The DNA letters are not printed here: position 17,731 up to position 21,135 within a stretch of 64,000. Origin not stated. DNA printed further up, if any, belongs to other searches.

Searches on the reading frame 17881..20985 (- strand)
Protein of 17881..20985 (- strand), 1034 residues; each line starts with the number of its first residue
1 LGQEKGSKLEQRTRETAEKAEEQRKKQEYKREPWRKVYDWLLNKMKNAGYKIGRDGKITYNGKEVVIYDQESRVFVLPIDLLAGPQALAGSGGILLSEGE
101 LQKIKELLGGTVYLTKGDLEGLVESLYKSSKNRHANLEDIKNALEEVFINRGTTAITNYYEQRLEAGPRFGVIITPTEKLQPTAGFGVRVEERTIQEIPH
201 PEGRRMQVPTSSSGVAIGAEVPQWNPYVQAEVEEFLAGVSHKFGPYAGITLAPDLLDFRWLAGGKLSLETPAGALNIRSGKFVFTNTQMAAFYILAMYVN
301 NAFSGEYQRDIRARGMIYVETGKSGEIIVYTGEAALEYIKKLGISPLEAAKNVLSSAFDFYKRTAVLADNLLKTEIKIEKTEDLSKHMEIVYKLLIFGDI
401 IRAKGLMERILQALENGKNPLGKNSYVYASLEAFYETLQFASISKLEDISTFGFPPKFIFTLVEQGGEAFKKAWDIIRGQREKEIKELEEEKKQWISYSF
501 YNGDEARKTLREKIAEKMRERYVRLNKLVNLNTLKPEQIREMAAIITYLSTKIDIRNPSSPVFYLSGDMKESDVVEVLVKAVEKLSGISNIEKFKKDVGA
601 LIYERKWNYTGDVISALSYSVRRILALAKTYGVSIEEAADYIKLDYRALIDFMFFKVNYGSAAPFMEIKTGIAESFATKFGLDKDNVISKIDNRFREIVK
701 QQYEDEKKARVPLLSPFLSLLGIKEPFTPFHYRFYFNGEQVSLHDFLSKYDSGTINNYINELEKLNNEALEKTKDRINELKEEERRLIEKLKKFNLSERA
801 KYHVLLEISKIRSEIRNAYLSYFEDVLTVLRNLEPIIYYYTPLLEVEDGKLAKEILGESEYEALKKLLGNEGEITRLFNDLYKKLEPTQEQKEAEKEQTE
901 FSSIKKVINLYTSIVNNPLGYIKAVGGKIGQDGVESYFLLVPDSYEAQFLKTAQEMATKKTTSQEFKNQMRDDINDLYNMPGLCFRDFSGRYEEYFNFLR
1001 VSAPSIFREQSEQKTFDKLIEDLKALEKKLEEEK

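Call 6: search_protein_families(library=pfam, proteins=[window:17881-20985:-], max_evalue=0.1)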
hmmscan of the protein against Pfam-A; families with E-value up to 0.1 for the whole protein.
window:17881-20985:- (1034 aa): 0 families

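Call 18: search_protein_families(library=ncbifam, proteins=[window:17881-20985:-], max_evalue=0.1)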
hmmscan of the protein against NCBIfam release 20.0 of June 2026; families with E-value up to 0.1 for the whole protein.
window:17881-20985:- (1034 aa): 0 families

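Call 62: search_solved_structures(query=window:17881-20985:-, max_evalue=1)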
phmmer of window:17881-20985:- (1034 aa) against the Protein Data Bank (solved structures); distinct sequences matched with E-value up to 1: 2.
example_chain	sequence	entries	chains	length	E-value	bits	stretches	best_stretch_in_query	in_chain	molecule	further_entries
6qta_B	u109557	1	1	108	0.32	12.3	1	676-745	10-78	Ribosome assembly protein 4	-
2lrt_A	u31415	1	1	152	0.79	11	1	978-1030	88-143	Uncharacterized protein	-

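Call 85: search_protein_families(library=phrogs, proteins=[window:17881-20985:-], max_evalue=0.01)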
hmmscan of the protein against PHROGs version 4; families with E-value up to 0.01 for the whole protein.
window:17881-20985:- (1034 aa): 1 family
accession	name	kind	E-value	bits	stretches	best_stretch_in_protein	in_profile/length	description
phrog_24256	-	unknown function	0.0075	17.2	1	756-825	45-104/118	-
